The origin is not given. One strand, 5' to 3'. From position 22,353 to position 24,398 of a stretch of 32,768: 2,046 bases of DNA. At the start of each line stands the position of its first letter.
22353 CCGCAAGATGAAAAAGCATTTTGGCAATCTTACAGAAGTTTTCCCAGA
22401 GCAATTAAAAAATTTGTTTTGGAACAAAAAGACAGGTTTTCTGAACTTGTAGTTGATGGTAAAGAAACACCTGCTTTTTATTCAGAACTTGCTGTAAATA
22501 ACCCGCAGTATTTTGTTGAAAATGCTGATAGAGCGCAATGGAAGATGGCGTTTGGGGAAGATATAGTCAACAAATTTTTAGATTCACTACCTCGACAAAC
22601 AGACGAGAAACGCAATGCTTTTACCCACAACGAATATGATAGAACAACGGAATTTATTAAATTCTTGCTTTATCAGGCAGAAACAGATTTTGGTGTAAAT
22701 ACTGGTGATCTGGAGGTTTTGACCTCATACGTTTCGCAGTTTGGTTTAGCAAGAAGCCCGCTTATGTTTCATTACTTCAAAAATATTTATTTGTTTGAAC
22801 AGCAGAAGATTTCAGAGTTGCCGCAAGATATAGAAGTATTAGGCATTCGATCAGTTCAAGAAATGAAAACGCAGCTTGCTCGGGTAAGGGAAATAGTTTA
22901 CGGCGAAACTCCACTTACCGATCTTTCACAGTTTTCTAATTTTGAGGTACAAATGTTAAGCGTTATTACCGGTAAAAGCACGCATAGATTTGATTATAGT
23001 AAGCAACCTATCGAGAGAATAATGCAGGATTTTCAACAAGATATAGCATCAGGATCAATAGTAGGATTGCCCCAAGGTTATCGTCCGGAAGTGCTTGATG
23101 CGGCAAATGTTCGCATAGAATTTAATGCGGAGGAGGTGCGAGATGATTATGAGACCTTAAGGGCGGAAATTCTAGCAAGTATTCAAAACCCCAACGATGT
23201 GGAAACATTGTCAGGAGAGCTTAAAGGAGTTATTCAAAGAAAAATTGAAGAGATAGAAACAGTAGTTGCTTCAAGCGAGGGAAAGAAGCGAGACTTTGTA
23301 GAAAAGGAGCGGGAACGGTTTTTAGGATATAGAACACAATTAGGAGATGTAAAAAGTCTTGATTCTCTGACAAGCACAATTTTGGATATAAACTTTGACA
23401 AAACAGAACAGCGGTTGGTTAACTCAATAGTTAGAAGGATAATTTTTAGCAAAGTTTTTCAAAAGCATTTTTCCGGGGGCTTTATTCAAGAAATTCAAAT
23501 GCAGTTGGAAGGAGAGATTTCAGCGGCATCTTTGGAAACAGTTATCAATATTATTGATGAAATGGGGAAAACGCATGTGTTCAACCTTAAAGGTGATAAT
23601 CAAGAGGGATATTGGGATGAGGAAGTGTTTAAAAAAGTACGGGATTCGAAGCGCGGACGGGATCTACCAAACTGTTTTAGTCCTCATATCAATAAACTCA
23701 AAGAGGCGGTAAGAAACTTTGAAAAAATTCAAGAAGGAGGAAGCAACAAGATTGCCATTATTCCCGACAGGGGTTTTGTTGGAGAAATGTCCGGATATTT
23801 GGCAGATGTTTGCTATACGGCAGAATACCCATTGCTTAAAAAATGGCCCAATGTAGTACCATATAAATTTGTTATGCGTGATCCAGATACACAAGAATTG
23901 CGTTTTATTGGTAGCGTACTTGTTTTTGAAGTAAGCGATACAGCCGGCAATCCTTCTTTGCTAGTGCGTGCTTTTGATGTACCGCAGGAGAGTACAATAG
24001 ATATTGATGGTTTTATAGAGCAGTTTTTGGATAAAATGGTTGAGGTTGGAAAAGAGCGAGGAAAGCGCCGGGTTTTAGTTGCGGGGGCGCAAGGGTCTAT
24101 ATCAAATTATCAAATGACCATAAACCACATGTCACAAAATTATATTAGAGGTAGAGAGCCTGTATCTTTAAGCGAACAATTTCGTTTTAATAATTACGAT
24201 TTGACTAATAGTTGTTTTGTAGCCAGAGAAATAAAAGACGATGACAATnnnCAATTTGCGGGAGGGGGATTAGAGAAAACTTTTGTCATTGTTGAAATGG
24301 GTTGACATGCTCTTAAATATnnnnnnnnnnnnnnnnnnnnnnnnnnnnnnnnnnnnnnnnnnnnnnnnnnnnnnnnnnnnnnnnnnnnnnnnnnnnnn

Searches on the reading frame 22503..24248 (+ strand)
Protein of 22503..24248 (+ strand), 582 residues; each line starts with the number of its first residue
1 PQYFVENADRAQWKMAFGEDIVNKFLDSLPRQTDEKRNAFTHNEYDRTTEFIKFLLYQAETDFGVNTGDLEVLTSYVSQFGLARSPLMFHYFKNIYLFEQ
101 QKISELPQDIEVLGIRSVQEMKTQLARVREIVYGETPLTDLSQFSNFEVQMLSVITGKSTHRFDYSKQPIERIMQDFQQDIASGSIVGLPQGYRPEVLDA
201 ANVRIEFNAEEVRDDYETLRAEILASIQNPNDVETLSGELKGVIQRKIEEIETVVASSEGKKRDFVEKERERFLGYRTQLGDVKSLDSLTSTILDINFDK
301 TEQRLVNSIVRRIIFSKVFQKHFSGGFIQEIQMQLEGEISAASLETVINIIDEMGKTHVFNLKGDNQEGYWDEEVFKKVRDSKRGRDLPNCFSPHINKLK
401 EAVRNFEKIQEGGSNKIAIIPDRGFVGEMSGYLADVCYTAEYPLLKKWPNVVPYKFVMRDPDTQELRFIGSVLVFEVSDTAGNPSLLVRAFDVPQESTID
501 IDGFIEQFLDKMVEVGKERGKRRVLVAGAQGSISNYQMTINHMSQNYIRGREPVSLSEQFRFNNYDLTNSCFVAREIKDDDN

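Call 41: find_related_loci(query=A2, collection=genome_contigs, flank=10000)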
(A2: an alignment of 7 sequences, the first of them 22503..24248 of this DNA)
Query A2 (582 aa) in genome_contigs; peptide patterns used: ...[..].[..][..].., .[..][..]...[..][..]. (x = any residue, [..] = any of these).
64 stretches matched a pattern; 34 encode a relative of the query (tblastn E <= 1e-3); 34 distinct loci.
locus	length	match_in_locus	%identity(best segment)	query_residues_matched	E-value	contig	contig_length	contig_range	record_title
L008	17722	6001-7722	58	4-578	0e+0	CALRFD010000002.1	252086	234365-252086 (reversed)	MAG: Patescibacteria group bacterium isolate Ike-100m-12 genome assembly, contig: Ike-100-c9, whole genome shotgun seque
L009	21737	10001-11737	47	2-577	0e+0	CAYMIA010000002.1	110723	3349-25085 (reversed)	MAG TPA_asm: uncultured Gammaproteobacteria bacterium isolate SRP200132_co1_145 genome assembly, contig: NODE_174_length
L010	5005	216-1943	45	1-577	4e-178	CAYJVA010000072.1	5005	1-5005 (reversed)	MAG TPA_asm: uncultured Gammaproteobacteria bacterium isolate ERP125453_co1_319 genome assembly, contig: NODE_22708_leng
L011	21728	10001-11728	43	1-577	6e-149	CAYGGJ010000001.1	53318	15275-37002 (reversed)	MAG TPA_asm: uncultured Gammaproteobacteria bacterium isolate ERP113451_co1_192 genome assembly, contig: NODE_485_length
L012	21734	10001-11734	40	2-579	6e-146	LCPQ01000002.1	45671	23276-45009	MAG: Parcubacteria group bacterium GW2011_GWA2_48_9 UY34_C0002, whole genome shotgun sequence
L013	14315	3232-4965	38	1-578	5e-140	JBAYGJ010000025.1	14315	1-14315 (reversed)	MAG: Patescibacteria group bacterium isolate SO_2016_GW1_122 scaffold07364_OW334_2016, whole genome shotgun sequence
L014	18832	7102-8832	36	1-577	5e-134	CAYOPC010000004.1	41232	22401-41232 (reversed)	MAG TPA_asm: uncultured Gammaproteobacteria bacterium isolate SRP294416_co3_77 genome assembly, contig: NODE_963_length_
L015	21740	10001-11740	38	8-576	4e-132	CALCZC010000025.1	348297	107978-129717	MAG TPA_asm: uncultured bacterium isolate SRR3330206_bin.71_CONCOCT_v1.1_MAG genome assembly, contig: ERZ724085.21, whol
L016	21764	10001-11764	36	1-578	7e-131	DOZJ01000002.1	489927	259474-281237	MAG TPA_asm: Candidatus Falkowbacteria bacterium isolate UBA11705 contig_1667, whole genome shotgun sequence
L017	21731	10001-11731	35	1-576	1e-130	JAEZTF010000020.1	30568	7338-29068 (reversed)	MAG: Candidatus Parcubacteria bacterium isolate OH_PDB_36 k127_1631647, whole genome shotgun sequence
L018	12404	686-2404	37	1-578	7e-131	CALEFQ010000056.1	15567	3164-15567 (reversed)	MAG TPA_asm: uncultured bacterium isolate SRR3330210_bin.98_CONCOCT_v1.1_MAG genome assembly, contig: ERZ724080.3741, wh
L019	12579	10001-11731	37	1-577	4e-127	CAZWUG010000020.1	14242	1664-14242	MAG TPA_asm: uncultured Gammaproteobacteria bacterium isolate SRP192927_co2_814 genome assembly, contig: NODE_7390_lengt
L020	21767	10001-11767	38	13-577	1e-126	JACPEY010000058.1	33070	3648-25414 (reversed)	MAG: Candidatus Daviesbacteria bacterium isolate NC_groundwater_347_Ag_B-0.1um_39_21 GD18-4_B1_scaffold_1143758, whole g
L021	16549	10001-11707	38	8-577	7e-126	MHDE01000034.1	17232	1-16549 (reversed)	MAG: Microgenomates group bacterium RIFCSPHIGHO2_01_FULL_45_11 rifcsphigho2_01_scaffold_7249, whole genome shotgun seque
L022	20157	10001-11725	35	1-577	7e-125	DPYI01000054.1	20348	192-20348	MAG TPA_asm: Patescibacteria group bacterium isolate UBA10108 contig_26028, whole genome shotgun sequence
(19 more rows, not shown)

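Call 42: search_protein_representatives(alignment_id=A2)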
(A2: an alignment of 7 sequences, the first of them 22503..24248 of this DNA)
Query: 7 sequences, 485 profile positions. Proteins with E-value up to 0.001 (for the whole library): 676; up to 1e-10: 466; up to 1e-30: 139. The best 150 are listed.
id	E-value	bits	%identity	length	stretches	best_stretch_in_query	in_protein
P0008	3.1e-229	777.9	-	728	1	3-484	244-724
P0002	2.1e-228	775.1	-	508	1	3-484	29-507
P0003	1.6e-227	772.2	-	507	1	1-483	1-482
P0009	8.6e-203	690.7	-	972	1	2-484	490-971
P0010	4.7e-200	681.6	-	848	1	9-484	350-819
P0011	6.9e-198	674.5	-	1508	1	3-483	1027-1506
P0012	2.4e-197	672.7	-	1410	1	3-484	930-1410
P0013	1.5e-195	666.8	-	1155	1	3-484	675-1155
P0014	2.2e-195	666.2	-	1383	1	2-482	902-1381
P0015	4.7e-195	665.2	-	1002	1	3-484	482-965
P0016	8.7e-188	641.2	-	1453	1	3-483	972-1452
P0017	4.5e-187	638.8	-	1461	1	3-484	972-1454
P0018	2.6e-185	633.0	-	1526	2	161-483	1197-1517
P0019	5.8e-185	631.9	-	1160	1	12-484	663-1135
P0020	1.8e-182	623.7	-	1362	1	2-483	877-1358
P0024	4.2e-169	579.6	-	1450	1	3-483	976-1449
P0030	2.0e-163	560.8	-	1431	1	3-483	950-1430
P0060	7.5e-131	453.4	-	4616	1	3-483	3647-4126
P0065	5.5e-128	444.0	-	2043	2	81-482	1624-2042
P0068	1.4e-127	442.6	-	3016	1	3-483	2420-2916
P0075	2.5e-122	425.3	-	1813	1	11-483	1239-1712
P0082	3.3e-118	411.7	-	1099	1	3-484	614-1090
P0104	1.4e-82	294.2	-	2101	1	43-484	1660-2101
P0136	6.3e-33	130.5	-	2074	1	13-483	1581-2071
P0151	3.6e-28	114.8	-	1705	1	15-479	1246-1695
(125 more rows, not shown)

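Call 46: predict_structure(alignment_id=A2)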
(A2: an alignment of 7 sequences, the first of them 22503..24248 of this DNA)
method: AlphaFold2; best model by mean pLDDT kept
length: 582 residues; sequences in the alignment: 7
mean_pLDDT: 77.2   pTM: 0.69
mean pLDDT of the five models: 77.2, 76.4, 74.3, 73.9, 66.9
residues with pLDDT >= 90: 175; 70-90: 243; 50-70: 90; < 50: 74
segments of 3 or more residues with pLDDT < 50: 1-10, 30-49, 67-85, 158-167, 430-442
pLDDT, mean of each block of 10 residues (from residue 1): 37 58 61 41 40 57 53 46 49 62 65 65 77 83 78 58 48 84 88 92 89 94 91 92 92 86 88 92 91 87 89 90 65 84 89 81 73 90 87 92 87 87 71 38 71 87 77 93 93 82 95 95 90 79 90 93 79 89 40
secondary structure, 60 per line:
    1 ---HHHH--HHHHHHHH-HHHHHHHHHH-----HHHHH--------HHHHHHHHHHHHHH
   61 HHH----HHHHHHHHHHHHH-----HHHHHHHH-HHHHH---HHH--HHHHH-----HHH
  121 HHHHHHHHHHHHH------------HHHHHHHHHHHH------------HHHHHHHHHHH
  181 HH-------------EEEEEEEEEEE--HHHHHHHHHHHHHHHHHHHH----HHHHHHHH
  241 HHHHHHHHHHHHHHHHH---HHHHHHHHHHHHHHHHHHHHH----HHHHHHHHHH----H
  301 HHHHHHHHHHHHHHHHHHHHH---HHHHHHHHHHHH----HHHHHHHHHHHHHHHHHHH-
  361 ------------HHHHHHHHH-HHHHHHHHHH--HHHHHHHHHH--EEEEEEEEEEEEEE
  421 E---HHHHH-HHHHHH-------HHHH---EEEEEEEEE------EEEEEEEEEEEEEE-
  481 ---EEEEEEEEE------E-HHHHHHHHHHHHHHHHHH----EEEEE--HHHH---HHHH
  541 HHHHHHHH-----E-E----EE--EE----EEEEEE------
elements in order: H4-7 H10-17 H19-28 H34-38 H47-63 H68-80 H86-93 H95-99 H108-112 H118-133 H146-157 H170-182 E196-206 H209-228 H233-257 H261-281 H286-295 H300-321 H325-336 H341-359 H373-381 H383-392 H395-404 E407-421 H425-429 H431-436 H444-447 E451-459 E466-479 E484-492 H501-518 E523-527 H530-533 H537-548 E571-576

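Call 49: fold_search(model_id=the predicted structure, library=pdb)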
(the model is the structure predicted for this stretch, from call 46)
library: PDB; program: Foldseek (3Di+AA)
matches with E <= 10: 420; with E <= 0.001: 0
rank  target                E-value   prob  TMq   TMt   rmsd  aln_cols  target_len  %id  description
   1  3eo4_A                6.9e-02  0.87  0.17  0.49   5.9       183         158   15  The crystal structure of a domain from Methanocaldococcus jannaschii DSM 2661 (released 2008-10-14)
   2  9qqb_XB               7.6e-02  0.97  0.15  0.42   4.9       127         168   12  Quaternary complex of a translating ribosome, NAC, NMT1, and NatA (released 2025-07-16)
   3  6yzz                  8.3e-02  0.91  0.14  0.41   5.4       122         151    9  Arabidopsis thaliana Naa50 in complex with AcCoA (released 2020-12-30)
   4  3eo4_C                8.8e-02  0.85  0.17  0.48   5.9       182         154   14  The crystal structure of a domain from Methanocaldococcus jannaschii DSM 2661 (released 2008-10-14)
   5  2p0w_A                9.2e-02  0.97  0.16  0.27   4.6       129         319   12  Human histone acetyltransferase 1 (HAT1) (released 2007-03-13)
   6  6ee1_D                1.0e-01  0.28  0.14  0.12  24.4       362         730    7  Crystal structure of Mycobacterium tuberculosis ICL2 in complex with acetyl-CoA (released 2019-08-14)
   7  2p0w_B                1.1e-01  0.98  0.16  0.27   4.1       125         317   12  Human histone acetyltransferase 1 (HAT1) (released 2007-03-13)
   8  5zgn_C                1.2e-01  0.95  0.15  0.47   5.5       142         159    9  The crystal structure of KacTA-DNA complex (released 2019-04-03)
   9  6ee1_B                1.2e-01  0.18  0.14  0.12  29.7       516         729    8  Crystal structure of Mycobacterium tuberculosis ICL2 in complex with acetyl-CoA (released 2019-08-14)
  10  6vo5_A                1.4e-01  0.96  0.16  0.27   4.4       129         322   12  Crystal structure of Human histone acetytransferas 1 (HAT1) in complex with isobutryl-COA and K12A mutant variant of h (released 2020-03-11)
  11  7l1k_A                1.4e-01  0.82  0.13  0.41   6.5       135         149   15  Cryo-EM structure of S. Pombe NatC complex with a Bisubstrate inhibitor and inositol hexaphosphate (released 2021-05-12)
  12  2q7b                  1.4e-01  0.91  0.15  0.44   5.0       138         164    9  Crystal structure of acetyltransferase (NP_689019.1) from Streptococcus agalactiae 2603 at 2.00 A resolution (released 2007-06-26)
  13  9mjg_E                1.5e-01  0.97  0.16  0.28   4.7       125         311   13  Crystal structure of HAT1 in complex with XS380871 (released 2025-02-05)
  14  9obo_A                1.5e-01  0.15  0.13  0.11  45.8       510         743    9  Crystal structure of Mycobacterium tuberculosis isocitrate lyase 2 fixed in the apo form with disulfide bonds (released 2026-03-18)
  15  6vo5_B                1.7e-01  0.90  0.15  0.26   4.4       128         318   11  Crystal structure of Human histone acetytransferas 1 (HAT1) in complex with isobutryl-COA and K12A mutant variant of h (released 2020-03-11)
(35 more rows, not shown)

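Call 63: find_encoding_contigs(protein=P0017, flank=6000, max_places=3)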
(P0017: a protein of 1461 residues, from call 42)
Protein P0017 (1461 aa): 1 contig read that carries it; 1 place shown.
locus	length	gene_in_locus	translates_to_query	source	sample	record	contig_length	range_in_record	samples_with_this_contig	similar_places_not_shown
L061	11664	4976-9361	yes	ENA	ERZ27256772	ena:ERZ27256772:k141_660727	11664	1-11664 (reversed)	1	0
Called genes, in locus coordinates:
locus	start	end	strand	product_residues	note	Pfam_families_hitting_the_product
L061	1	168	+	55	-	?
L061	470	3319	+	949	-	-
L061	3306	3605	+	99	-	-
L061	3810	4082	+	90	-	PF01850:PIN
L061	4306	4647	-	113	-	-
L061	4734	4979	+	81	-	-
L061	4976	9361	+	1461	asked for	-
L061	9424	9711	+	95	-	PF01250:Ribosomal_S6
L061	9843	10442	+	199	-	PF00436:SSB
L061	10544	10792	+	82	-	PF01084:Ribosomal_S18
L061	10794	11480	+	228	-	-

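Call 64: find_encoding_contigs(protein=P0030, flank=6000, max_places=3)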
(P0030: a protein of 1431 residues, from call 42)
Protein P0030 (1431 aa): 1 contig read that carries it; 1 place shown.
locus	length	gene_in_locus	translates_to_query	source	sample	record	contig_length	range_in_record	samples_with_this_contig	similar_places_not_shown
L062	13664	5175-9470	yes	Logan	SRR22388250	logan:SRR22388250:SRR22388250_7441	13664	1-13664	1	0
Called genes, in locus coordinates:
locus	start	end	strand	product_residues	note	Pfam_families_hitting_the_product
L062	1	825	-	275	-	?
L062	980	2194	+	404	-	-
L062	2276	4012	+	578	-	-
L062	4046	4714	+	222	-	PF00565:SNase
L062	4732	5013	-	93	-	-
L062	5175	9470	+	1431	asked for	-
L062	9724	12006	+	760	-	PF01695:IstB_IS21 (faint), PF20030:bpMoxR (faint), PF00158:Sigma54_activat (faint), PF00004:AAA (weak), PF00004:AAA, PF07724:AAA_2, PF07728:AAA_5, PF10431:ClpB_D2-small, +9 more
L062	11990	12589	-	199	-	-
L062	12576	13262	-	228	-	PF08843:AbiEii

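Call 97: find_related_loci(query=A2, collection=viral_contigs, flank=8000)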
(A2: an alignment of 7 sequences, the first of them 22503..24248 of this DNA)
Query A2 (582 aa) in viral_contigs; peptide patterns used: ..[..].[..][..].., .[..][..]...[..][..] (x = any residue, [..] = any of these).
51 stretches matched a pattern, but none encodes a relative of the query by tblastn (E <= 1e-3).

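Call 99: search_protein_families(library=pfam, proteins=[P0060, P0068], max_evalue=0.01)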
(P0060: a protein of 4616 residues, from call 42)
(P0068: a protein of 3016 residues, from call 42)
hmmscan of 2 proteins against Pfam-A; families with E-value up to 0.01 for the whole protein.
P0060 (4616 aa): 2 families
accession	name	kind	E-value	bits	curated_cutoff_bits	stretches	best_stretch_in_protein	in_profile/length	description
PF02557.22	VanY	-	1.7e-08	34.7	25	1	724-817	11-115/132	D-alanyl-D-alanine carboxypeptidase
PF00990.26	GGDEF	-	0.00085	19.6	23.8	0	2311-2368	54-115/161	Diguanylate cyclase, GGDEF domain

P0068 (3016 aa): 0 families

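Call 100: search_protein_families(library=pfam, proteins=[P0065, P0104, P0136, P0075, P0151], max_evalue=0.01)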
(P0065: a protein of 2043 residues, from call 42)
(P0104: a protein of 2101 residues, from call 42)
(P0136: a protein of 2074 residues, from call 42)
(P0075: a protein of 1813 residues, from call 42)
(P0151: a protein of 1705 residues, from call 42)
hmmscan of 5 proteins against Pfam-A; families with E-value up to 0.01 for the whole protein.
P0065 (2043 aa): 0 families

P0104 (2101 aa): 0 families

P0136 (2074 aa): 1 family
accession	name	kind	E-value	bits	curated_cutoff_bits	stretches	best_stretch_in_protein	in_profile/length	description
PF18840.6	LPD25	-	0.0058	17.7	27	0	396-469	13-89/97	Large polyvalent protein associated domain 25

P0075 (1813 aa): 0 families

P0151 (1705 aa): 4 families
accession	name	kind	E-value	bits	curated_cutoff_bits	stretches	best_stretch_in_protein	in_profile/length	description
PF14559.12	TPR_19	-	2.8e-09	37.6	25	0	162-214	5-56/68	Tetratricopeptide repeat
PF13428.12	TPR_14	-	2e-05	25.2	23.5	0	84-105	5-26/44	Tetratricopeptide repeat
PF13424.12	TPR_12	-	0.0029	18.2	30.1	0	222-253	38-69/77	Tetratricopeptide repeat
PF13174.12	TPR_6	-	0.0074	17.3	26.3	0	184-209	1-26/33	Tetratricopeptide repeat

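Call 102: find_encoding_contigs(protein=P0024, flank=5000, max_places=2)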
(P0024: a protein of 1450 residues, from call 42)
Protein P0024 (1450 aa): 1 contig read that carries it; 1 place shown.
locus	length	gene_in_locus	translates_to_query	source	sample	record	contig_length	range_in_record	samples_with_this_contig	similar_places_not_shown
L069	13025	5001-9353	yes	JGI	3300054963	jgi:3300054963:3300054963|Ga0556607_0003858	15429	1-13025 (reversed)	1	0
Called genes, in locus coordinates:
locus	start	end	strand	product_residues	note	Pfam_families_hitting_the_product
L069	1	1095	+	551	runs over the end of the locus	PF00753:Lactamase_B, PF22505:RNase_J_b_CASP, PF17770:RNase_J_C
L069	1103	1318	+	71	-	-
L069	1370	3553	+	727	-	PF17854:FtsK_alpha, PF01580:FtsK_SpoIIIE, PF09397:FtsK_gamma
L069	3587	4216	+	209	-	PF12844:HTH_19, PF13413:HTH_25, PF09136:Glucodextran_B (weak)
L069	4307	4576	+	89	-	-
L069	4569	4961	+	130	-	-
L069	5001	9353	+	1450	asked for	-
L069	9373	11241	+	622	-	PF01411:tRNA-synt_2c, PF07973:tRNA_SAD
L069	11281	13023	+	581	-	?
